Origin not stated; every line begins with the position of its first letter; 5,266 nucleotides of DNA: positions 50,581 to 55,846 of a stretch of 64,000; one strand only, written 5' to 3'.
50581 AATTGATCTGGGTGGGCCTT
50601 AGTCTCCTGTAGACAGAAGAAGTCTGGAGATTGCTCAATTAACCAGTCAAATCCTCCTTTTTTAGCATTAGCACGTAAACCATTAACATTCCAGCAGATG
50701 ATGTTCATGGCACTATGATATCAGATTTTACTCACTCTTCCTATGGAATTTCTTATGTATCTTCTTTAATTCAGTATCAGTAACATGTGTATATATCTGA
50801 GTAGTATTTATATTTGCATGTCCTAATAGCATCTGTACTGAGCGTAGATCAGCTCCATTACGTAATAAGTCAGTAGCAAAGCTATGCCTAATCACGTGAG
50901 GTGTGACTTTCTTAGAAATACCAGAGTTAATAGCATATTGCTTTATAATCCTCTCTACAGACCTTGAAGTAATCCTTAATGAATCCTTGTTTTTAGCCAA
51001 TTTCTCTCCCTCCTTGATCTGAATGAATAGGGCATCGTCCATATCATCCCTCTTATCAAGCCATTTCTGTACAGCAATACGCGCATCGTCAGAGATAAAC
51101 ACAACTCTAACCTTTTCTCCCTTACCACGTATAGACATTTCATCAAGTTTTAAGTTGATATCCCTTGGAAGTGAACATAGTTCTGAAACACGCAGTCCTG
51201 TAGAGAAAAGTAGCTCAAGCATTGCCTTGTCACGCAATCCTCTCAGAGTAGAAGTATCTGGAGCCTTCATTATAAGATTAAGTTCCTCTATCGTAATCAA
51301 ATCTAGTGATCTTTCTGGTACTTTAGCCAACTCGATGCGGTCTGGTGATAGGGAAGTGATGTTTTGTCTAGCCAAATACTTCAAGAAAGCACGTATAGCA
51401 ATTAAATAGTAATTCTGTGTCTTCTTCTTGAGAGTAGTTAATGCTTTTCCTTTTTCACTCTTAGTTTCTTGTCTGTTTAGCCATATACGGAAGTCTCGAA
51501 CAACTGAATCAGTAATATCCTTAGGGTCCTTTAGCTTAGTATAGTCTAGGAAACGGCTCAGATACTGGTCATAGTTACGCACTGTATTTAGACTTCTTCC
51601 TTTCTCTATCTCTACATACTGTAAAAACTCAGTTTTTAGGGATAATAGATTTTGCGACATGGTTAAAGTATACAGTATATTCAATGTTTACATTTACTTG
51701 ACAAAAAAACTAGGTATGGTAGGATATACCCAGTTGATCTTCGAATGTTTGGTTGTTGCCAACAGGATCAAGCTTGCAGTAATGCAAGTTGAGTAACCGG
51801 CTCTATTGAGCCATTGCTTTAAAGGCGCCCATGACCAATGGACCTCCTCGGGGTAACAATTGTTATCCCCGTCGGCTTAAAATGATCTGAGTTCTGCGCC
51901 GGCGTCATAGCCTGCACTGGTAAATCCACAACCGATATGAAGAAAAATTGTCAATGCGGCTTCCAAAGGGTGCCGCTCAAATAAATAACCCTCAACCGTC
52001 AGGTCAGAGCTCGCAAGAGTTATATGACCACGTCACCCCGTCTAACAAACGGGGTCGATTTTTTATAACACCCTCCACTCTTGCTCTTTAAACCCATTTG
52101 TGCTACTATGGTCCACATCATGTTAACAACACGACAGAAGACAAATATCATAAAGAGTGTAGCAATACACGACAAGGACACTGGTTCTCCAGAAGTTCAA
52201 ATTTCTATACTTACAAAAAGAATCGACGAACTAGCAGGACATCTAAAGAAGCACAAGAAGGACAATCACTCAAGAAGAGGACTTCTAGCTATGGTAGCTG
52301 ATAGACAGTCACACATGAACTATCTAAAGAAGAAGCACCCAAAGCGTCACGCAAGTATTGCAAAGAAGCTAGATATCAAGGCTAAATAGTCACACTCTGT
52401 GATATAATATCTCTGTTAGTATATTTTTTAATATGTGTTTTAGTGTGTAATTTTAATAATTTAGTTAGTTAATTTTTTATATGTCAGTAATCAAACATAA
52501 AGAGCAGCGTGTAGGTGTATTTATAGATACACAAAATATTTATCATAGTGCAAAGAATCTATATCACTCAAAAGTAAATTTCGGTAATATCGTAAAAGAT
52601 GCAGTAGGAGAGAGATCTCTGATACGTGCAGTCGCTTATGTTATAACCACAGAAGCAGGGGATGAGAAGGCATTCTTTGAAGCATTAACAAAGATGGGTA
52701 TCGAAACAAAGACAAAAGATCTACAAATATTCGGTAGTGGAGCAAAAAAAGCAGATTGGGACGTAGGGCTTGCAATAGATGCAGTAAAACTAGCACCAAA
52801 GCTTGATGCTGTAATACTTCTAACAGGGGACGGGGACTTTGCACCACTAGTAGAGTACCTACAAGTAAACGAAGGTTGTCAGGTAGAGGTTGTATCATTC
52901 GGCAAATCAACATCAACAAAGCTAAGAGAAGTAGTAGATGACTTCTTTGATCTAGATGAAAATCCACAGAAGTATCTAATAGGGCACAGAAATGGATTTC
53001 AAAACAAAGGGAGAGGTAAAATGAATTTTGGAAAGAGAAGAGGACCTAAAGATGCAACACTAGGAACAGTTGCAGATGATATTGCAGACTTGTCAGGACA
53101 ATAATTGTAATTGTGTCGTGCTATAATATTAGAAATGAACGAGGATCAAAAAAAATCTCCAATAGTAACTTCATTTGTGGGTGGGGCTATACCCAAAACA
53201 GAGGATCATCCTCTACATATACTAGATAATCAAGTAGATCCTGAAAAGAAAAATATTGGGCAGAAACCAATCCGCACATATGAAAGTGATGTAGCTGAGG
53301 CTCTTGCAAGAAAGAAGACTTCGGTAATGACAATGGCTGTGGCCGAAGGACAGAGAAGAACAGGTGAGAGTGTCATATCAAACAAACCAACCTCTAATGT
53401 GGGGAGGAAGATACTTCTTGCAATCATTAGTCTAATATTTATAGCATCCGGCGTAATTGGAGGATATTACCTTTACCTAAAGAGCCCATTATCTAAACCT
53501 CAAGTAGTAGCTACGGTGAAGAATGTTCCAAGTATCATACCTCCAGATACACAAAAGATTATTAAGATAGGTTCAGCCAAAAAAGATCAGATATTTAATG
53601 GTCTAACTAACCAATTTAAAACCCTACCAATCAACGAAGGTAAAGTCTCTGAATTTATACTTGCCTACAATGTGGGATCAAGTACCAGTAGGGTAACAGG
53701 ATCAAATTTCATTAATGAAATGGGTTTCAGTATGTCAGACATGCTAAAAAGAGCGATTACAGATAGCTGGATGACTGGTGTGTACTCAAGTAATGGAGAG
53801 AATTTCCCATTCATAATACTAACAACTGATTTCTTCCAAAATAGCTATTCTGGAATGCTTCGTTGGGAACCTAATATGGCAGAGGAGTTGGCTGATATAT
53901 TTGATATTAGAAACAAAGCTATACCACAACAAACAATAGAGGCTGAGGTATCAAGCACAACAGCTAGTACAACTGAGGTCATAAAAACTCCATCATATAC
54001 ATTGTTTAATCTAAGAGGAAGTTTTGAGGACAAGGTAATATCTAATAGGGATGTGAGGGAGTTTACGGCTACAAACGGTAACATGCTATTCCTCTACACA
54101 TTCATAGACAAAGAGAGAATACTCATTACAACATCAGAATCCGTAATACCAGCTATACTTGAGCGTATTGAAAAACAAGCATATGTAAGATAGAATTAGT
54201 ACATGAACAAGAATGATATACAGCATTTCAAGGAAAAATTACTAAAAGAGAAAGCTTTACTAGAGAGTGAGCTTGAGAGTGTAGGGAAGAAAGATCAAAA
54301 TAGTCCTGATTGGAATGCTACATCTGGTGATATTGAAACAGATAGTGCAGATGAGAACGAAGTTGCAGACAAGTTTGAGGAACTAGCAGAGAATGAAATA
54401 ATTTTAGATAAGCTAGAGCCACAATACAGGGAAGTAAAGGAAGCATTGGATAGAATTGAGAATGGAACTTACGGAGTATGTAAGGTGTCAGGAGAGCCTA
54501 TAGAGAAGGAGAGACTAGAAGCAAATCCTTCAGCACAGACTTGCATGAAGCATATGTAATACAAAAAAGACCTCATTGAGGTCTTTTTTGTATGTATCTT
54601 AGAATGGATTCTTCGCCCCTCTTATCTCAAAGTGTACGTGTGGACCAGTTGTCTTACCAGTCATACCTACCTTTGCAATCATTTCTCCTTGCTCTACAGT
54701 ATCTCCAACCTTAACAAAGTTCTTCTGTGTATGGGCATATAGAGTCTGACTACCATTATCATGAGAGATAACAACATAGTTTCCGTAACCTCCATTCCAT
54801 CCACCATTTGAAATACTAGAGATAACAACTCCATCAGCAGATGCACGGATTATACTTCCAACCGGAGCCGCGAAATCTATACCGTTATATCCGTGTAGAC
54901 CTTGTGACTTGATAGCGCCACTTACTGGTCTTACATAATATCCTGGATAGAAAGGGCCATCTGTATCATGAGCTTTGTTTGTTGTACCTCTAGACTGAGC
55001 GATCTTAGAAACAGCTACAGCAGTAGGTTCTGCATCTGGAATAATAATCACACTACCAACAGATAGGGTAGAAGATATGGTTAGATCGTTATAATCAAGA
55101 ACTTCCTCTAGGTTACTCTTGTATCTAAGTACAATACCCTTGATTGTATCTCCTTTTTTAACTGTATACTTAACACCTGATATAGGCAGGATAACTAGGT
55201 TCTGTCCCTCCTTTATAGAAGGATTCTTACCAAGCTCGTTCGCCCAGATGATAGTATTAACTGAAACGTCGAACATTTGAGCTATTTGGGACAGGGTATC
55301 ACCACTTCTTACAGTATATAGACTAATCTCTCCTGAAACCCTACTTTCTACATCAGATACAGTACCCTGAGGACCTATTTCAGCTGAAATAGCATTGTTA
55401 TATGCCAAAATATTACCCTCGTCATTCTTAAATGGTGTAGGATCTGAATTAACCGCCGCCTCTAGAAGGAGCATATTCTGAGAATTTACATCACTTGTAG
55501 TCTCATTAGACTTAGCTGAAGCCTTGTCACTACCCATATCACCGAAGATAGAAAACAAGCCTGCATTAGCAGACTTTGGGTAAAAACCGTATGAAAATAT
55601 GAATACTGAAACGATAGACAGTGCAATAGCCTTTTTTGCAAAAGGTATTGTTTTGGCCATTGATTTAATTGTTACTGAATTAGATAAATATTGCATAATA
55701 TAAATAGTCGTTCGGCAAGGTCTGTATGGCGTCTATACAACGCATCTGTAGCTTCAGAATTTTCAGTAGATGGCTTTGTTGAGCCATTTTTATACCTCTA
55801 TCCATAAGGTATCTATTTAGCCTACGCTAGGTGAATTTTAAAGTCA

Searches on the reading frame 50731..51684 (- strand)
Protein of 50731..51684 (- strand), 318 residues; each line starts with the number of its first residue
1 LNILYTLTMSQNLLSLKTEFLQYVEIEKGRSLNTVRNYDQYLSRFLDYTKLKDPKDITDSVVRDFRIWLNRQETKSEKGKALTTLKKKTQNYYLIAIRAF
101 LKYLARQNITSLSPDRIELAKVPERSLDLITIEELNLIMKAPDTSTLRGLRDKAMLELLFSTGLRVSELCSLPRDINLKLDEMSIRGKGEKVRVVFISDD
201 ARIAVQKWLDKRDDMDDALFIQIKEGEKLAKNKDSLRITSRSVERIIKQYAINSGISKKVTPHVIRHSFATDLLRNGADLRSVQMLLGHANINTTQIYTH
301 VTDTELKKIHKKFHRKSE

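Call 118: search_protein_families(library=pfam, proteins=[window:50731-51684:-], max_evalue=0.00001)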
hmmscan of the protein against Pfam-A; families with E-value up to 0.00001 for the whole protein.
window:50731-51684:- (318 aa): 4 families
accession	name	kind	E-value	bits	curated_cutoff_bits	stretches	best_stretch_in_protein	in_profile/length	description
PF00589.27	Phage_integrase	-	7.1e-45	153.3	27.1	1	130-304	3-171/172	Phage integrase family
PF02899.23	Phage_int_SAM_1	-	4.3e-12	46.6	22.3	1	19-108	3-83/83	Phage integrase, N-terminal SAM-like domain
PF13495.12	Phage_int_SAM_4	-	3.8e-08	34.1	27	0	20-74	5-58/85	Phage integrase, N-terminal SAM-like domain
PF13102.12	Phage_int_SAM_5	-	8.8e-07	29.7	22.3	1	22-114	8-92/98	Phage integrase SAM-like domain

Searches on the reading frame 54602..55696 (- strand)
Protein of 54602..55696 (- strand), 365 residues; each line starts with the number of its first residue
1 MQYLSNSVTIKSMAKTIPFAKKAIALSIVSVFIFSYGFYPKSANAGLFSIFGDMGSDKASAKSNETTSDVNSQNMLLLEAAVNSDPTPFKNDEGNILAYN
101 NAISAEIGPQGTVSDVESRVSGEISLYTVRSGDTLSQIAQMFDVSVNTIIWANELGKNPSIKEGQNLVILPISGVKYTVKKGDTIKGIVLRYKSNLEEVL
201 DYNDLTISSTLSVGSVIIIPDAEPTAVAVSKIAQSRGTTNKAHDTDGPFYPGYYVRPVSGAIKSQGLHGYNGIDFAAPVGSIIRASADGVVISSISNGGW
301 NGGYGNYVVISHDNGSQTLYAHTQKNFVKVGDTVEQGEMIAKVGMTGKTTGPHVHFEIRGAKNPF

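Call 118: search_protein_families(library=pfam, proteins=[window:54602-55696:-], max_evalue=0.00001)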
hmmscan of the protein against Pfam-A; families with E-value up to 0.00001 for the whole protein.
window:54602-55696:- (365 aa): 3 families
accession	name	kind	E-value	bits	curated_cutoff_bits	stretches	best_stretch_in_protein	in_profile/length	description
PF01551.29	Peptidase_M23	-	2.6e-30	104.9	28.7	1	270-363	3-92/96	Peptidase family M23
PF01476.26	LysM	-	1.3e-19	70.3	20.9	2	127-169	1-42/43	LysM domain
PF23473.1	LysM3_LYK4_5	-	6.1e-12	45.9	29.3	1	127-158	5-36/48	LYK4/5 LysM3 domain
